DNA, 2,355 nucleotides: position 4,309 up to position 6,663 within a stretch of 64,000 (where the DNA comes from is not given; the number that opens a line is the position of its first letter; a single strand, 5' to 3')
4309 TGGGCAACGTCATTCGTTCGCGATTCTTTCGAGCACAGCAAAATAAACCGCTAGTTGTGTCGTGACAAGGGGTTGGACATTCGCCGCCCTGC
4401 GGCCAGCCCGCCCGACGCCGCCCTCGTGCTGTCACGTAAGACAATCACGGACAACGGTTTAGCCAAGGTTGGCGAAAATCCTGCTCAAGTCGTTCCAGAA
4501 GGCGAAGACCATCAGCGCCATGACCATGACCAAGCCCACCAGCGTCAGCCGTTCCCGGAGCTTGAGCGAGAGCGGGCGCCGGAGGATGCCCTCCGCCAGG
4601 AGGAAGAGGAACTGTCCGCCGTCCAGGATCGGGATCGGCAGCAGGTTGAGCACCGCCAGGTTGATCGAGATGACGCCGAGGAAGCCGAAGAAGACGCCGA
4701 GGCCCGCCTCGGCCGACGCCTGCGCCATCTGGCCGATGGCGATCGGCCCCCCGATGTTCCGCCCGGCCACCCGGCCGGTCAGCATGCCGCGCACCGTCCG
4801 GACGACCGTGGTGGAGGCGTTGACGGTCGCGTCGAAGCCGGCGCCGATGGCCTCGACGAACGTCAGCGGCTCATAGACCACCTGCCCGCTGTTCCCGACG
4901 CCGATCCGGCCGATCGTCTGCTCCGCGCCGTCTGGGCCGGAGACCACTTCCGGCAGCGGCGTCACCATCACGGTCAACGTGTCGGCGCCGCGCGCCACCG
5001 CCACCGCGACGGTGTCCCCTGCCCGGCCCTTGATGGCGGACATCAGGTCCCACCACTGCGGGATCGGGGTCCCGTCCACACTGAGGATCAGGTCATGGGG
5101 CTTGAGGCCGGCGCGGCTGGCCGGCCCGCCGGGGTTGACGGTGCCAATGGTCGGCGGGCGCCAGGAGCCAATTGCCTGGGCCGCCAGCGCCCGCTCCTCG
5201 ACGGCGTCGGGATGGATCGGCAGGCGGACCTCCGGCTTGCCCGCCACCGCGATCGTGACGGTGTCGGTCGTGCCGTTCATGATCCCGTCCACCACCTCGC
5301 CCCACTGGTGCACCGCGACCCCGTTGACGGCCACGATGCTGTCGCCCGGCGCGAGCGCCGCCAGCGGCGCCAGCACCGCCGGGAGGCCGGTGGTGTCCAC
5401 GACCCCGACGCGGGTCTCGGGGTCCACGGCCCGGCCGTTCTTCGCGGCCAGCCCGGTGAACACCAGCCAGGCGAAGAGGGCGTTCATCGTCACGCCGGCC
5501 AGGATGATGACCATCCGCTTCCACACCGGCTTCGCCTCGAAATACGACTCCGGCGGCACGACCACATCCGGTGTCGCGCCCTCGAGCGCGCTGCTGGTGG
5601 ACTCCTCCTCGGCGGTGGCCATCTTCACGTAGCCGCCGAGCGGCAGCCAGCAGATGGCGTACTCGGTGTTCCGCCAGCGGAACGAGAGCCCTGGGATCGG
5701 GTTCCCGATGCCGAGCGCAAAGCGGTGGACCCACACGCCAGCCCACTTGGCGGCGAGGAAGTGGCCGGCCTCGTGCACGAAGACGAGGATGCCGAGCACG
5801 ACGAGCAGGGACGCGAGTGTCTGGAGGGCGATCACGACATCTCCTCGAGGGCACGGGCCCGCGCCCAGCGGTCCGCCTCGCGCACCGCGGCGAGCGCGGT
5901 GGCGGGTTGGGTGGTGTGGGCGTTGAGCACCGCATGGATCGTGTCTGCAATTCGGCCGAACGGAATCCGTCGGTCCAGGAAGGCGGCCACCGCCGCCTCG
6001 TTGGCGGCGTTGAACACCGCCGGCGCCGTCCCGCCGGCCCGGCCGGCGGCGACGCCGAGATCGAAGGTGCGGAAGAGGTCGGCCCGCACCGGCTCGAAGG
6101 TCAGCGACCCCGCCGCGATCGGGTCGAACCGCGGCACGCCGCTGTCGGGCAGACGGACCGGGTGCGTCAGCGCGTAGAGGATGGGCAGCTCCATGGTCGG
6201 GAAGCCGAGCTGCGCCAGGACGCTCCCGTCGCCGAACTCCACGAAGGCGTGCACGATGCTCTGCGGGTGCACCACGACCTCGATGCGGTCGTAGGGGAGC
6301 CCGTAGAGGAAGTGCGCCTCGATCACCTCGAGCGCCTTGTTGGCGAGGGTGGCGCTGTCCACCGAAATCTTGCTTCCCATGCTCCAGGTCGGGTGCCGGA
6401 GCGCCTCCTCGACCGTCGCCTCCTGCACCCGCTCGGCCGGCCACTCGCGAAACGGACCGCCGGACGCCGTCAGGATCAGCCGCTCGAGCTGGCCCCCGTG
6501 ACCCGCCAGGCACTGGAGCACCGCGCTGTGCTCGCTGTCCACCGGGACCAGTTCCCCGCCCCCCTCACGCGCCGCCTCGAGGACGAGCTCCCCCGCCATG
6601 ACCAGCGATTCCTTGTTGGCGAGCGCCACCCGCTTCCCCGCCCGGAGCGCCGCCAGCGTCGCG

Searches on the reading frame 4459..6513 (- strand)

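Call 30: search_protein_families(library=pfam, proteins=[window:4459-6513:-], max_evalue=0.001)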
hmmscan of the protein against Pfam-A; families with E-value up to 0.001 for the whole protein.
window:4459-6513:- (684 aa): 6 families
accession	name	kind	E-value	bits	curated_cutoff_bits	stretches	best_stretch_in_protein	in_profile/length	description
PF02163.28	Peptidase_M50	-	5.3e-59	199.7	27.2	1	236-667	2-221/221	Peptidase family M50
PF13180.12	PDZ_2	-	8.7e-15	55.2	27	1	455-517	15-78/80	PDZ domain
PF17820.7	PDZ_6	-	5.7e-13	48.8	27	1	456-508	2-54/54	PDZ domain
PF00595.29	PDZ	-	4.3e-11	43.5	23.2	1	453-496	26-71/81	PDZ domain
PF21558.3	Pept_S41_N_bact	-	5.8e-07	29.8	27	0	461-492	11-42/87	Bacteroidetes, Peptidase, S41 family, N-terminal domain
PF14685.13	PDZ_Tricorn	-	1.7e-05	25.1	25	0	464-515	32-86/88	Tricorn protease PDZ domain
